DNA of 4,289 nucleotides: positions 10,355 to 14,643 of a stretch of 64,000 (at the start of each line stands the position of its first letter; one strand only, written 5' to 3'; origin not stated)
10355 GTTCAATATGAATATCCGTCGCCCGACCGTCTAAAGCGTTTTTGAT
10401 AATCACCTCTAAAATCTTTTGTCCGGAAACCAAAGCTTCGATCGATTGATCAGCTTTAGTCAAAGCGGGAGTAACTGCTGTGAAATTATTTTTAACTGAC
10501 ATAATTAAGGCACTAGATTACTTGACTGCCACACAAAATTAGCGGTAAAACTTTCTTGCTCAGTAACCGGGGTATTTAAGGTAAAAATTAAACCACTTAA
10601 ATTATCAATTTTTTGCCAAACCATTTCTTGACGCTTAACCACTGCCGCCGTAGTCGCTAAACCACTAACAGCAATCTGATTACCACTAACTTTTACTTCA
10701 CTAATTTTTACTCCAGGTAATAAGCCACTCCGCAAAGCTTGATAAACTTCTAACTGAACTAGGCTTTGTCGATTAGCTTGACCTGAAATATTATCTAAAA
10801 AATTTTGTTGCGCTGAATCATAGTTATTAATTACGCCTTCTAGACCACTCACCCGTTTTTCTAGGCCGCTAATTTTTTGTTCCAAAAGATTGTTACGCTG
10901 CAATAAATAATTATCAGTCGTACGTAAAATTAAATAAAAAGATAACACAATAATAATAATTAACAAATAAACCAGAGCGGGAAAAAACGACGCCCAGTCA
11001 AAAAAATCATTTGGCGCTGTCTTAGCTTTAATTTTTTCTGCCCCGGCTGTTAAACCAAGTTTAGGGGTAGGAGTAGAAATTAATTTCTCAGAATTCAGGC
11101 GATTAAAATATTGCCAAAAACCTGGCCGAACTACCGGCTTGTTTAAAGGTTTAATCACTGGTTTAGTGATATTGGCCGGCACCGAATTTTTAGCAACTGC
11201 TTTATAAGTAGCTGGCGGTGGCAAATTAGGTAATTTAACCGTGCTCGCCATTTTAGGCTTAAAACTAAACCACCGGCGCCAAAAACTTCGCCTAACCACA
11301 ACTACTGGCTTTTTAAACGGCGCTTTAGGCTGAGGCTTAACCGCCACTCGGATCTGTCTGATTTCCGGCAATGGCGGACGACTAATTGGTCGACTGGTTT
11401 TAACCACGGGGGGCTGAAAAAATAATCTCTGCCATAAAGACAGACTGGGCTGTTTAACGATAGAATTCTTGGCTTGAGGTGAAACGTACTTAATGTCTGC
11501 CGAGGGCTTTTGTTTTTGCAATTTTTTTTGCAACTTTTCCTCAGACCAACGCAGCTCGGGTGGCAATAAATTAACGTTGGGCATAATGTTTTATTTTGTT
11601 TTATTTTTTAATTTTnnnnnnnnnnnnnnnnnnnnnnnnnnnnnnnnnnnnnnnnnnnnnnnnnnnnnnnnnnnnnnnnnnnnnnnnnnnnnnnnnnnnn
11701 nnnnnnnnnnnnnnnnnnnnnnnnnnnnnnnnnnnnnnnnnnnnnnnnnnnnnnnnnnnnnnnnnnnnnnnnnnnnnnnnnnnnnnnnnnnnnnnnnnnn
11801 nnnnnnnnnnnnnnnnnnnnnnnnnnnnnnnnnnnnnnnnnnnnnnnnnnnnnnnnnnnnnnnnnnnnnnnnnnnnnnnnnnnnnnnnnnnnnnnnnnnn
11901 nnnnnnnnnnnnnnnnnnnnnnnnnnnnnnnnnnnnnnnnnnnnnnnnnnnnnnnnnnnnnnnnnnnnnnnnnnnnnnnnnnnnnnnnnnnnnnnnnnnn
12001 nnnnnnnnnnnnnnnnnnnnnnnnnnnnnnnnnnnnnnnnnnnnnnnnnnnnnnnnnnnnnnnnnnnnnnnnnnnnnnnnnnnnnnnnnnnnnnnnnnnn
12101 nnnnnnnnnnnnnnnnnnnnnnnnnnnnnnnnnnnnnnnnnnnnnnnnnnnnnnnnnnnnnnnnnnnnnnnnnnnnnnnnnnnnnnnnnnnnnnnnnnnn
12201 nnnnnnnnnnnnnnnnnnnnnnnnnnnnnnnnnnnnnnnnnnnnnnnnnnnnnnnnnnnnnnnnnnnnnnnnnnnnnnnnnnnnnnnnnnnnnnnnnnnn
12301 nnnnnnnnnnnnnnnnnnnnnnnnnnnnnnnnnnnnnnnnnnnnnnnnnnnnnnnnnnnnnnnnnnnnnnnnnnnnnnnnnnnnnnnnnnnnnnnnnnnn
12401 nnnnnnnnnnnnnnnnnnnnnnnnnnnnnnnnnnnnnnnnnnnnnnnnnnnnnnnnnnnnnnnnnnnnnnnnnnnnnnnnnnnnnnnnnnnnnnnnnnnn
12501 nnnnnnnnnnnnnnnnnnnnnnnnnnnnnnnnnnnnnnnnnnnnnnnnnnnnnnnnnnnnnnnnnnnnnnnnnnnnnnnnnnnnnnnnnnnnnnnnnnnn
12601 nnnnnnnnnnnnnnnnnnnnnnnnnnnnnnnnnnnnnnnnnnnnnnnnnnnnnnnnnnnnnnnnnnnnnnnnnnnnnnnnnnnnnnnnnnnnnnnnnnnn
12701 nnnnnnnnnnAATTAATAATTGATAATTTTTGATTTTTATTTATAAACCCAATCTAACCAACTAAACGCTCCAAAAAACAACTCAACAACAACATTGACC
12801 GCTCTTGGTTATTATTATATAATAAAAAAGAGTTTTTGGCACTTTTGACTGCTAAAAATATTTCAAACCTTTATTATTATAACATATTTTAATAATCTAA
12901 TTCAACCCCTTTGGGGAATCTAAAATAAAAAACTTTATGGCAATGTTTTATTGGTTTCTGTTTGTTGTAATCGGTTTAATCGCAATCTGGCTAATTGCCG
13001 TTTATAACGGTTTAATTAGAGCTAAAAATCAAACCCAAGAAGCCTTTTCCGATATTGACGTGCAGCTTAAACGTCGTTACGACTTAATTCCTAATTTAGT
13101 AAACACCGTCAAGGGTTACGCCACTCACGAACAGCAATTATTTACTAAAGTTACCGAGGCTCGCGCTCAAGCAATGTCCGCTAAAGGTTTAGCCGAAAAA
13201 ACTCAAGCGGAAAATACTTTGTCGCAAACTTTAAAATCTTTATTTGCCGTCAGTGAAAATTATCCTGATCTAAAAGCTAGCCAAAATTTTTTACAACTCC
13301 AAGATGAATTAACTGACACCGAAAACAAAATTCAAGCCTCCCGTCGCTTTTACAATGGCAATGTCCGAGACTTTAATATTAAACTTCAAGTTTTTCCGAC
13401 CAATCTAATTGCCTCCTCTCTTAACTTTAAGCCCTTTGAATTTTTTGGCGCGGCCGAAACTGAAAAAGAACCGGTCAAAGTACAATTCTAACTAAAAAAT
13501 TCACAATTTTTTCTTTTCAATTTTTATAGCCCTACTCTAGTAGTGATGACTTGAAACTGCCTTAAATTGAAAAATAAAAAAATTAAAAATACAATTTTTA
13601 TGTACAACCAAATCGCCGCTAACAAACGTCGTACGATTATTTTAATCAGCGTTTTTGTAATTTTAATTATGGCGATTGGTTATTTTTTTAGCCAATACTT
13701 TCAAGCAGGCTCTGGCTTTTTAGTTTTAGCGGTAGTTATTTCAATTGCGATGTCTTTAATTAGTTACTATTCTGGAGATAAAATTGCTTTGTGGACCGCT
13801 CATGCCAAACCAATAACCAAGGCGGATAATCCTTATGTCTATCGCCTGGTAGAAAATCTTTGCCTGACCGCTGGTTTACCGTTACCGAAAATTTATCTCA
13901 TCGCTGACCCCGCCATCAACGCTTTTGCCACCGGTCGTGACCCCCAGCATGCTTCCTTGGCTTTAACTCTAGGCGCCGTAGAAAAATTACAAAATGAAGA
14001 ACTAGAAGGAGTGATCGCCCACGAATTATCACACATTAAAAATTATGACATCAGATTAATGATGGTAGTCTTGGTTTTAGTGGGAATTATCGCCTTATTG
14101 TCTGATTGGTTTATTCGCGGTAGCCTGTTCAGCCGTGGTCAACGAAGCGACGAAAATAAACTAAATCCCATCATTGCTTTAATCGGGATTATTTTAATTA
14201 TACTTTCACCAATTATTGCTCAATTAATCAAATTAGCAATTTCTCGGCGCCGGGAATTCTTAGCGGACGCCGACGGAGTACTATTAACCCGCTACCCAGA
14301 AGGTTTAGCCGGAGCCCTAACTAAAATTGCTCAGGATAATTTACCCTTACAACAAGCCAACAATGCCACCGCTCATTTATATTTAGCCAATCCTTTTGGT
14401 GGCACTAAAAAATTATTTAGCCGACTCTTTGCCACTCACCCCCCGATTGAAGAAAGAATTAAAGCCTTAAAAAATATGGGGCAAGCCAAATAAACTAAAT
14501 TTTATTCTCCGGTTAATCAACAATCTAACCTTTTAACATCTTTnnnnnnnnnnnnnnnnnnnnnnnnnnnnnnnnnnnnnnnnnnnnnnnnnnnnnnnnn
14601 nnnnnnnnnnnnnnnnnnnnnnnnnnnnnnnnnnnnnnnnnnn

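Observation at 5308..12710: Type IV pilus operon with an embedded CheY-like regulator and a Wzy_C/TPR membrane protein placed exactly where pilin O-glycosylases (TfpO/PglL) sit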

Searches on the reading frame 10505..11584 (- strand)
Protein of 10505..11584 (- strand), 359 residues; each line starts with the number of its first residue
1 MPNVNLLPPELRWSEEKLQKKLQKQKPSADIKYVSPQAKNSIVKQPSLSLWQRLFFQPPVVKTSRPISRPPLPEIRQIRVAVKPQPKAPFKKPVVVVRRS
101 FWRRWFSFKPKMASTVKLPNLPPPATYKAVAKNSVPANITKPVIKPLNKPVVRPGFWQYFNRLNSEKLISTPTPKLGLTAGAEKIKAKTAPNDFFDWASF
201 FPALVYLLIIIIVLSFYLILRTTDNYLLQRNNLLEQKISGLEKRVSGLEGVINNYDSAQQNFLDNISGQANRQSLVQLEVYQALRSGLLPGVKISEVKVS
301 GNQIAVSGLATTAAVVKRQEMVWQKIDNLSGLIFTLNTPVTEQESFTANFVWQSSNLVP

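Call 3: search_protein_families(library=pfam, proteins=[window:10505-11584:-], max_evalue=0.01)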
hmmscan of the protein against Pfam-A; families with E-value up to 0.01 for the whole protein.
window:10505-11584:- (359 aa): 0 families

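Call 4: search_protein_families(library=ncbifam, proteins=[window:10505-11584:-], max_evalue=0.01)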
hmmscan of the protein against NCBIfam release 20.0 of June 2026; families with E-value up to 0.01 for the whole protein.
window:10505-11584:- (359 aa): 2 families
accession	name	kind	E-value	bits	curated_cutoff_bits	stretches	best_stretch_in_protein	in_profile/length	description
NF004872.0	PRK06231.1-2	equivalog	9.6e-05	22.5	304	1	182-244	29-91/198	F0F1 ATP synthase subunit B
NF004873.0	PRK06231.1-3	equivalog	0.00079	19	220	1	181-254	31-107/208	F0F1 ATP synthase subunit B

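Call 67: search_protein_families(library=pfam, proteins=[window:10505-11584:-], max_evalue=0.01)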
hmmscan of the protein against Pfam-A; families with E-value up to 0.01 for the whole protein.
window:10505-11584:- (359 aa): 0 families

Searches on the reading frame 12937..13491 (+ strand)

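Call 67: search_protein_families(library=pfam, proteins=[window:12937-13491:+], max_evalue=0.01)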
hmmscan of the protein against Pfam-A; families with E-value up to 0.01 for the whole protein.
window:12937-13491:+ (184 aa): 2 families
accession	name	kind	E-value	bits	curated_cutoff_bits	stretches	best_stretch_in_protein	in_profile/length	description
PF04011.17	LemA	-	1.6e-62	210.1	26.2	1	36-184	1-149/149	LemA family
PF19342.4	MGP3_C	-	0.0056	17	25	1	56-165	3-109/113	MGP3 C-terminal domain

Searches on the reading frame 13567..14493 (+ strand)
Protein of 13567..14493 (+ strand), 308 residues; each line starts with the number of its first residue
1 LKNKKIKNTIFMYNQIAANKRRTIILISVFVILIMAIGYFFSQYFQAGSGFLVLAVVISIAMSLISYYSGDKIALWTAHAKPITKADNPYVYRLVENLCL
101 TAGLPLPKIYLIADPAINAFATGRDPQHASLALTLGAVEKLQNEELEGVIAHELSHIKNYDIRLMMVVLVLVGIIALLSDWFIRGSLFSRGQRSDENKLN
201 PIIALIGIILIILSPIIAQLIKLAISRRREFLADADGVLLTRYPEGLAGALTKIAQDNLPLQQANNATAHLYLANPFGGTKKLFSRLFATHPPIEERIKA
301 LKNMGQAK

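Call 67: search_protein_families(library=pfam, proteins=[window:13567-14493:+], max_evalue=0.01)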
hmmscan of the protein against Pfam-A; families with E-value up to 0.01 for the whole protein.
window:13567-14493:+ (308 aa): 3 families
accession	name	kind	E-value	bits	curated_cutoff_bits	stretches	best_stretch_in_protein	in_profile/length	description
PF01435.24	Peptidase_M48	-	1.2e-29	103.9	20.3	1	86-304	2-185/186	Peptidase family M48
PF05569.17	Peptidase_M56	-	0.0002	21.1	31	1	138-172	185-219/296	BlaR1 peptidase M56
PF20990.2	DUF2207_C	-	0.0089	16.2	33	0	15-80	131-196/247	Predicted membrane protein (DUF2207) C-terminal domain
